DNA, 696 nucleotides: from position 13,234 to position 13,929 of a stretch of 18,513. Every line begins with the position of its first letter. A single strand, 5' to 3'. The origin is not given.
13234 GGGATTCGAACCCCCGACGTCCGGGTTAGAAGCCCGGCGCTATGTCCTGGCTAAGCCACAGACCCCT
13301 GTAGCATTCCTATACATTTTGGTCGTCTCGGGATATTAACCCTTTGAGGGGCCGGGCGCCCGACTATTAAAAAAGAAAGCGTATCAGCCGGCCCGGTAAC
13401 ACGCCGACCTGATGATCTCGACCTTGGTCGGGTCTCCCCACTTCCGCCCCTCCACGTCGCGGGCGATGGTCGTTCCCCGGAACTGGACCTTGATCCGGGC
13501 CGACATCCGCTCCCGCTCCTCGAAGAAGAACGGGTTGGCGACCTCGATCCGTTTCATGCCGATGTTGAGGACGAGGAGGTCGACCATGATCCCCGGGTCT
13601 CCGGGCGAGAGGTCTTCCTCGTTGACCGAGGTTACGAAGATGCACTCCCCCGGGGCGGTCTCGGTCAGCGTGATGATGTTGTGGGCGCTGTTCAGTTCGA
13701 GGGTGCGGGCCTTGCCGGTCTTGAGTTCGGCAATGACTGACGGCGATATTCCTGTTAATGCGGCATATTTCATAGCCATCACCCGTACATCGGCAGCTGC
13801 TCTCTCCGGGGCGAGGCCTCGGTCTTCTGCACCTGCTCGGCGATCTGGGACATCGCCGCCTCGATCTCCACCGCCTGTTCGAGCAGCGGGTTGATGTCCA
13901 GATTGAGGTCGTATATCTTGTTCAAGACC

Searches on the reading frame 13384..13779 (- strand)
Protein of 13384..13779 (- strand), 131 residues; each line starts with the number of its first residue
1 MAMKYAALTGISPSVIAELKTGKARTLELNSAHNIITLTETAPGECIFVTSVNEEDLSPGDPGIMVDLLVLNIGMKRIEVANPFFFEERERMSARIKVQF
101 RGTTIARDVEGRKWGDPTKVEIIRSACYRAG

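Call 75: find_encoding_contigs(protein=window:13384-13779:-, flank=10000, max_places=8)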
Protein window:13384-13779:- (131 aa): 23 contigs read that carry it; 8 places shown.
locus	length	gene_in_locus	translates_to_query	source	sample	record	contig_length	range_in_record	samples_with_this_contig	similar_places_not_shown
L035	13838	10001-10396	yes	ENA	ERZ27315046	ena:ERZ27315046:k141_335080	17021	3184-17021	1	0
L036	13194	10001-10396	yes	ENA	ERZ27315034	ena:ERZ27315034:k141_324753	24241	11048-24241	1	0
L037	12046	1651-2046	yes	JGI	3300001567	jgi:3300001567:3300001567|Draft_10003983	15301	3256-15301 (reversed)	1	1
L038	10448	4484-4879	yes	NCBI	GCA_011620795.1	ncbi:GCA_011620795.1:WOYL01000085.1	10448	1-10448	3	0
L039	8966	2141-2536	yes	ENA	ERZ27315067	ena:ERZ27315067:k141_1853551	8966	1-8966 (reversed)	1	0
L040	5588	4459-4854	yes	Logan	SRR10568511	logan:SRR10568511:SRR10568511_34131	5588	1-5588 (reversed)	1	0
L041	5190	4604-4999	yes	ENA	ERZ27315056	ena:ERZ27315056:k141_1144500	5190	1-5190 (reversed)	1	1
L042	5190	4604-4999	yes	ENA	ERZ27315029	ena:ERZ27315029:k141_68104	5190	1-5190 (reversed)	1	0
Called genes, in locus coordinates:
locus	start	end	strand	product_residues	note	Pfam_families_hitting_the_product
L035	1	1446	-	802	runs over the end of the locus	PF23990:PilB3_N, PF00437:T2SSE, PF23989:PilB3_C (weak)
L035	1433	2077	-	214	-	PF13620:CarboxypepD_reg (faint)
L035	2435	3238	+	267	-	PF01478:Peptidase_A24, PF06847:Arc_PepC_II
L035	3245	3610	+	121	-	PF01502:PRA-CH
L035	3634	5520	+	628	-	PF01850:PIN, PF00437:T2SSE, PF20720:nSTAND3 (weak), PF13173:AAA_14 (faint)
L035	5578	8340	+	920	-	PF00133:tRNA-synt_1, PF01406:tRNA-synt_1e (faint), PF01921:tRNA-synt_1f (faint), PF09334:tRNA-synt_1g, PF13603:tRNA-synt_1_2, PF09334:tRNA-synt_1g (weak), PF08264:Anticodon_1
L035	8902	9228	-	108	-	PF18446:DUF5611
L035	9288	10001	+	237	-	PF09754:PAC2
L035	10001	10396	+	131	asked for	PF04322:DUF473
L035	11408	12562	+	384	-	PF13384:HTH_23, PF13518:HTH_28 (weak), PF13551:HTH_29, PF13565:HTH_32, PF13358:DDE_3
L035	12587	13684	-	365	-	-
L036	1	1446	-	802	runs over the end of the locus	PF23990:PilB3_N, PF00437:T2SSE, PF23989:PilB3_C (weak)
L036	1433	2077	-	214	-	PF13620:CarboxypepD_reg (faint)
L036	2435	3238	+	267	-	PF01478:Peptidase_A24, PF06847:Arc_PepC_II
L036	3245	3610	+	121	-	PF01502:PRA-CH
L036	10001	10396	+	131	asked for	PF04322:DUF473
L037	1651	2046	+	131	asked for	PF04322:DUF473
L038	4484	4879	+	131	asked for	PF04322:DUF473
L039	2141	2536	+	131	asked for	PF04322:DUF473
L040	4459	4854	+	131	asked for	PF04322:DUF473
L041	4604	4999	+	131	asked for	PF04322:DUF473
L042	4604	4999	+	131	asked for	PF04322:DUF473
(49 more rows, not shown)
